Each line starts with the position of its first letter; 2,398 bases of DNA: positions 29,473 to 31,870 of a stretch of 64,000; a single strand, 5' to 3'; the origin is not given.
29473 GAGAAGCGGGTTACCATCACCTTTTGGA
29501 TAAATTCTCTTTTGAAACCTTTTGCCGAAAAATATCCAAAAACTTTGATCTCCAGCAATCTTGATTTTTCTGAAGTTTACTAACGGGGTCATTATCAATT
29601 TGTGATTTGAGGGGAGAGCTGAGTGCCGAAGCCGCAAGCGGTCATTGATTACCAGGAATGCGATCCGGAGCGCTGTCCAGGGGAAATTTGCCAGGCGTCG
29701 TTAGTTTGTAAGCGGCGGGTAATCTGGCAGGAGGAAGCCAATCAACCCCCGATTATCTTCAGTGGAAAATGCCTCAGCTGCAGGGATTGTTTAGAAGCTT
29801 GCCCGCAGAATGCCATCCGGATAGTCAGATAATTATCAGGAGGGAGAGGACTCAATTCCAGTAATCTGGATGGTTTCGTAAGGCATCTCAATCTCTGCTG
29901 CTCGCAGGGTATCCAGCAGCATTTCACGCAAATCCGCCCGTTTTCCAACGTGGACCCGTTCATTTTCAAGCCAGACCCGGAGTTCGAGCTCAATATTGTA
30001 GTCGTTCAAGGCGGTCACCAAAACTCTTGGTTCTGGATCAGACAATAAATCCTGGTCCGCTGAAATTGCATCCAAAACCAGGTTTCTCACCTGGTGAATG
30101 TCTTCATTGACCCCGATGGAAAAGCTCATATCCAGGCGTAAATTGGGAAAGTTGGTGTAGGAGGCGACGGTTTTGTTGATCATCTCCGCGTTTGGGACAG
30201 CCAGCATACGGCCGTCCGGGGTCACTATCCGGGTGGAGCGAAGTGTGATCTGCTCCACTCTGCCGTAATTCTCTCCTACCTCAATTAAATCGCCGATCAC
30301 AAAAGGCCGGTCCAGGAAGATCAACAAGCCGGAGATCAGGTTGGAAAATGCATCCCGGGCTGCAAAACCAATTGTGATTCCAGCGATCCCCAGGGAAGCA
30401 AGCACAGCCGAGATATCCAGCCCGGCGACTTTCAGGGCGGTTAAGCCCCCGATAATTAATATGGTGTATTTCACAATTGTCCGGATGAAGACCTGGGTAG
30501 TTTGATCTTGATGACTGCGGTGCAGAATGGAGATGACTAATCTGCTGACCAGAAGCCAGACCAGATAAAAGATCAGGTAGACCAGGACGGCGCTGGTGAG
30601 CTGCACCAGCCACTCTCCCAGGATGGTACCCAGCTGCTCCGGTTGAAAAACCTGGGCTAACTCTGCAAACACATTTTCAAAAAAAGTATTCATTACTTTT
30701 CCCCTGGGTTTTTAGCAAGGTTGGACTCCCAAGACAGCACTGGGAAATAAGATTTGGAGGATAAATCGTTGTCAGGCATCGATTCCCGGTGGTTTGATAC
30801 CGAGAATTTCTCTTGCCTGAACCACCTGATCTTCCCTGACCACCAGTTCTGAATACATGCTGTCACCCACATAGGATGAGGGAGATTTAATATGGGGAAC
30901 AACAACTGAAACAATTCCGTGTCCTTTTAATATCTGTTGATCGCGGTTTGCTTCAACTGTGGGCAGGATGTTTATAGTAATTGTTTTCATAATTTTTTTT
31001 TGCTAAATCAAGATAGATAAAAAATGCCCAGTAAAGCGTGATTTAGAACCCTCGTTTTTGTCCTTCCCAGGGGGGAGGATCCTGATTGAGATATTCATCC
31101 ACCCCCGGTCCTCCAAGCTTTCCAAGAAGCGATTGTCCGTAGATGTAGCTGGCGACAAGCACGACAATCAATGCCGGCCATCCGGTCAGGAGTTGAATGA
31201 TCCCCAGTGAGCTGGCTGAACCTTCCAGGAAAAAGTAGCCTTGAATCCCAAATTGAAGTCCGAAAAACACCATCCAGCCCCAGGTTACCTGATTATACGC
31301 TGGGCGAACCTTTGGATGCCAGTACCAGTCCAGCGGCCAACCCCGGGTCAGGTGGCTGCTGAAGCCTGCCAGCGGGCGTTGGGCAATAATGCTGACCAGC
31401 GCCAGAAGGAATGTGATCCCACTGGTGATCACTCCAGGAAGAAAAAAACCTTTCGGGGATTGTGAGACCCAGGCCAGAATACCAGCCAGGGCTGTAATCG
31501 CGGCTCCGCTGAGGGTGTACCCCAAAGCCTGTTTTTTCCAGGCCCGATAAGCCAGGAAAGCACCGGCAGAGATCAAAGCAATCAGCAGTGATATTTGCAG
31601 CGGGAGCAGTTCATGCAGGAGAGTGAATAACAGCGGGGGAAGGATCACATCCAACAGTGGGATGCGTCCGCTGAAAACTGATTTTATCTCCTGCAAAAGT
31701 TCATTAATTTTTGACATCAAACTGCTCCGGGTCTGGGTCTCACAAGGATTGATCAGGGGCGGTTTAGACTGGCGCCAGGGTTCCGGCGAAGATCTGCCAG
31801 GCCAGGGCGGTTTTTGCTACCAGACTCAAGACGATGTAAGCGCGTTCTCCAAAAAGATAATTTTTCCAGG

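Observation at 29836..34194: Heliorhodopsin embedded in a seven-gene same-strand cluster with DegV, three small membrane proteins and MscS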

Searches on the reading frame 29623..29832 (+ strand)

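Call 3: search_protein_families(library=pfam, proteins=[window:29623-29832:+], max_evalue=0.01)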
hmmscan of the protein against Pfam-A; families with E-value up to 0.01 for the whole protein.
window:29623-29832:+ (69 aa): 8 families
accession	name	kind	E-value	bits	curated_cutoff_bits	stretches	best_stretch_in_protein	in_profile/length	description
PF00037.32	Fer4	-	1.3e-05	25.2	21.1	1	44-66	2-24/24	4Fe-4S binding domain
PF13187.11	Fer4_9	-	0.00016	22.1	27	1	17-65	11-52/52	4Fe-4S dicluster domain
PF12797.12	Fer4_2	-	0.00023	21.4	24.5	1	42-61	2-21/22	4Fe-4S binding domain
PF12837.12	Fer4_6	-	0.00024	21.4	25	1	47-65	6-24/24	4Fe-4S binding domain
PF12838.12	Fer4_7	-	0.00044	21.1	27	1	49-67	1-19/52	4Fe-4S dicluster domain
PF13484.11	Fer4_16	-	0.0011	20.1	30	1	49-66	1-18/66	4Fe-4S double cluster binding domain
PF13237.11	Fer4_10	-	0.0025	18.1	25.5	1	47-62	6-21/53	4Fe-4S dicluster domain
PF04068.21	Fer4_RLI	-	0.0042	17.2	23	1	6-20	4-18/35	Possible Fer4-like domain in RNase L inhibitor, RLI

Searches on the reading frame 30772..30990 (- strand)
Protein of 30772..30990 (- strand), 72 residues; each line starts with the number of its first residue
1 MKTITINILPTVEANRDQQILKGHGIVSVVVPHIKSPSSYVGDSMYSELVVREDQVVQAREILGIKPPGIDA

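Call 3: search_protein_families(library=pfam, proteins=[window:30772-30990:-], max_evalue=0.01)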
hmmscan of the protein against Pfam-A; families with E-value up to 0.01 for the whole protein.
window:30772-30990:- (72 aa): 1 family
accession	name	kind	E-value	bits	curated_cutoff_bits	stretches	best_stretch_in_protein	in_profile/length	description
PF09413.15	DUF2007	-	0.0088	16.6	25.7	0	12-63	11-62/66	Putative prokaryotic signal transducing protein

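Call 26: search_protein_families(library=ncbifam, proteins=[window:30772-30990:-], max_evalue=0.01)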
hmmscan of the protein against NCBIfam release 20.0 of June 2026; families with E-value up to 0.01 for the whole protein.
window:30772-30990:- (72 aa): 0 families

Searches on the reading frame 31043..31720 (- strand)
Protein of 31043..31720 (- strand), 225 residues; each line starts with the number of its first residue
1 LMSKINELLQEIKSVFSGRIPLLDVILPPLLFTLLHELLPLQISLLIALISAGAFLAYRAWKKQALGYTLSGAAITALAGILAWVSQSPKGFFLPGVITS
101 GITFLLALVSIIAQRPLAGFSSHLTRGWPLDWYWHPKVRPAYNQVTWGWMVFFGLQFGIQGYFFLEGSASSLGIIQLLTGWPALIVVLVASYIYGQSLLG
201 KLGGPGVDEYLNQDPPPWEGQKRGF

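Call 3: search_protein_families(library=pfam, proteins=[window:31043-31720:-], max_evalue=0.01)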
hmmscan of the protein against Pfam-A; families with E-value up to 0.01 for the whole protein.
window:31043-31720:- (225 aa): 1 family
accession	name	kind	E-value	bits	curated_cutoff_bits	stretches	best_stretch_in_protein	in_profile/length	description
PF11361.13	DUF3159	-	1.2e-28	100.7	34.2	1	18-193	3-179/188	Protein of unknown function (DUF3159)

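Call 26: search_protein_families(library=ncbifam, proteins=[window:31043-31720:-], max_evalue=0.01)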
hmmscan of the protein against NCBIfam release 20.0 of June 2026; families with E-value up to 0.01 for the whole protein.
window:31043-31720:- (225 aa): 1 family
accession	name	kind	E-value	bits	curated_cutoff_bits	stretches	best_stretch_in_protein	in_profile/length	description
NF041646.1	VC0807_fam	subfamily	6.4e-07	29.2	65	1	22-186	7-179/189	VC0807 family protein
